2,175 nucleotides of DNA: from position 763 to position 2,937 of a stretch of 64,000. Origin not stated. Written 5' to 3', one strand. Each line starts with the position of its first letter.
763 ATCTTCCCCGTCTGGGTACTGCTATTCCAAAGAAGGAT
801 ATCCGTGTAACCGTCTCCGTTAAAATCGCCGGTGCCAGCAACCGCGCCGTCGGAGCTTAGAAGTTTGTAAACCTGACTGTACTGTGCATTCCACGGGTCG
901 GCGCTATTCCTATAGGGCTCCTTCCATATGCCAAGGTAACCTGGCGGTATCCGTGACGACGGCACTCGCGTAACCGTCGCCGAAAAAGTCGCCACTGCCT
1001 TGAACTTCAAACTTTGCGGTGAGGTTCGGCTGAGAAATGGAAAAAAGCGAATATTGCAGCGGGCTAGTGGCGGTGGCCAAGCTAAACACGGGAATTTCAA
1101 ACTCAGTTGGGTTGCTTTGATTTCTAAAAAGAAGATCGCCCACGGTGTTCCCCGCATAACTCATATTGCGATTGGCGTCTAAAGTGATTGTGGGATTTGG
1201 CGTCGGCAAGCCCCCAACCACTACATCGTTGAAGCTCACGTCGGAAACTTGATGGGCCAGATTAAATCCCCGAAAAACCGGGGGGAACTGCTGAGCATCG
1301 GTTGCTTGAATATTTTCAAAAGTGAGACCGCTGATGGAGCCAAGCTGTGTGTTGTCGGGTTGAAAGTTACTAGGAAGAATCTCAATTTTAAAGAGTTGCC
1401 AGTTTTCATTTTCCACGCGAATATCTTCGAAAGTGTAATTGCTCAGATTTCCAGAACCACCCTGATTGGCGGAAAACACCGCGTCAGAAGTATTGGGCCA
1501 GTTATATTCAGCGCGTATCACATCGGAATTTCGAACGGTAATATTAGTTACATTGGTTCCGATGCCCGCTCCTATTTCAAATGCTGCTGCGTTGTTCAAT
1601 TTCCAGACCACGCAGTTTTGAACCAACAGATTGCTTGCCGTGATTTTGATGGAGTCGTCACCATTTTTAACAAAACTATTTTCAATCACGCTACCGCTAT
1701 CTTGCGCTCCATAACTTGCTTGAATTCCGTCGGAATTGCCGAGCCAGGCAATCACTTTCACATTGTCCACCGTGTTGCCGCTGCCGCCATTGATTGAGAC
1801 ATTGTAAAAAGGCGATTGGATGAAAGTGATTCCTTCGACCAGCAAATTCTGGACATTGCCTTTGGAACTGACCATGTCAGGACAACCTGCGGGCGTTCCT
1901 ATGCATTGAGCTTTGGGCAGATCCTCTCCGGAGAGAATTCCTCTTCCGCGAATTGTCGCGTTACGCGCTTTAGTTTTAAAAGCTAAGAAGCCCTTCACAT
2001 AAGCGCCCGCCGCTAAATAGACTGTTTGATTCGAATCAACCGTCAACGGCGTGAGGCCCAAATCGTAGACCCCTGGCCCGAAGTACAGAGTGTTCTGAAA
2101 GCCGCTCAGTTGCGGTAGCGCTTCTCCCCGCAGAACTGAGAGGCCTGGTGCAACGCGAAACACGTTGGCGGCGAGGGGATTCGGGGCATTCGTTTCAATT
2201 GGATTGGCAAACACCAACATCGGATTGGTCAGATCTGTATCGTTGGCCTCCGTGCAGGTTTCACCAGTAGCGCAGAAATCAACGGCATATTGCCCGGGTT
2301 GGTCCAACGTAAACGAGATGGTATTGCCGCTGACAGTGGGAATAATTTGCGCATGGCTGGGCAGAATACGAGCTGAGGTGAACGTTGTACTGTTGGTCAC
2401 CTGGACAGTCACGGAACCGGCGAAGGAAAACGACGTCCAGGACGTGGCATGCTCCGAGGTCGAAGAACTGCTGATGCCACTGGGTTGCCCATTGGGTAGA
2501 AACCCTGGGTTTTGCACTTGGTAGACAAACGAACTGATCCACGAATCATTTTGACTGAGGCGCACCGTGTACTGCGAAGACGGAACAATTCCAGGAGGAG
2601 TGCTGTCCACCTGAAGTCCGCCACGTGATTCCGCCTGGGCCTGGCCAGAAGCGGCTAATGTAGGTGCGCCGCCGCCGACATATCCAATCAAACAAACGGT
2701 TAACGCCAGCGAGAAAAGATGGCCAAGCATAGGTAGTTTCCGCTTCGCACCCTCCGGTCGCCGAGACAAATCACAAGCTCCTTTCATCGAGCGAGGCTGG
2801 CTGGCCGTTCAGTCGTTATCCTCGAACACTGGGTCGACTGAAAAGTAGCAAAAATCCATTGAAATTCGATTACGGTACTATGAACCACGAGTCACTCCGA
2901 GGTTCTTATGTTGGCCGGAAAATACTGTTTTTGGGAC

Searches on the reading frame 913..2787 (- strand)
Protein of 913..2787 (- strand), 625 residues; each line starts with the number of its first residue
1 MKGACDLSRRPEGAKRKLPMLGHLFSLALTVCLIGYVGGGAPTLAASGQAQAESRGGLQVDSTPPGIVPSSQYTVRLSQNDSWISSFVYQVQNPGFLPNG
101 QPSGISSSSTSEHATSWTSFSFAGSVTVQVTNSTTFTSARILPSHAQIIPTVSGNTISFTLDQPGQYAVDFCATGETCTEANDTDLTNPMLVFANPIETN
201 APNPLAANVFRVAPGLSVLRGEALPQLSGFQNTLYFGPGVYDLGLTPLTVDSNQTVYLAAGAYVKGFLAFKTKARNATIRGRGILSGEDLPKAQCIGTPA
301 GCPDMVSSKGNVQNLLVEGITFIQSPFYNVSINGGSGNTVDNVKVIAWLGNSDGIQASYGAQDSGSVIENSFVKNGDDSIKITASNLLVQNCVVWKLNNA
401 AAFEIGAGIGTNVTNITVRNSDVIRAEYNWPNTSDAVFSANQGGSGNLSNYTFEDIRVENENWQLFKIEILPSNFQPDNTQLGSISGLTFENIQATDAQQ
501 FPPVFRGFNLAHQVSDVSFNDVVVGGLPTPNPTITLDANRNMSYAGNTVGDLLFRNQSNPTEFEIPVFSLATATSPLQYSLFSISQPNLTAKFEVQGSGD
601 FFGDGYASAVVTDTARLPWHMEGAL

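Call 88: search_protein_families(library=pfam, proteins=[window:913-2787:-], max_evalue=0.00001)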
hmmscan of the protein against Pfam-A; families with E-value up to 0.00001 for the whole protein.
window:913-2787:- (625 aa): 1 family
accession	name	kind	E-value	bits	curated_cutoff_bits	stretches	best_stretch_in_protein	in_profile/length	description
PF00295.23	Glyco_hydro_28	-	3.5e-10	39.9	22.9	1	310-526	97-308/324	Glycosyl hydrolases family 28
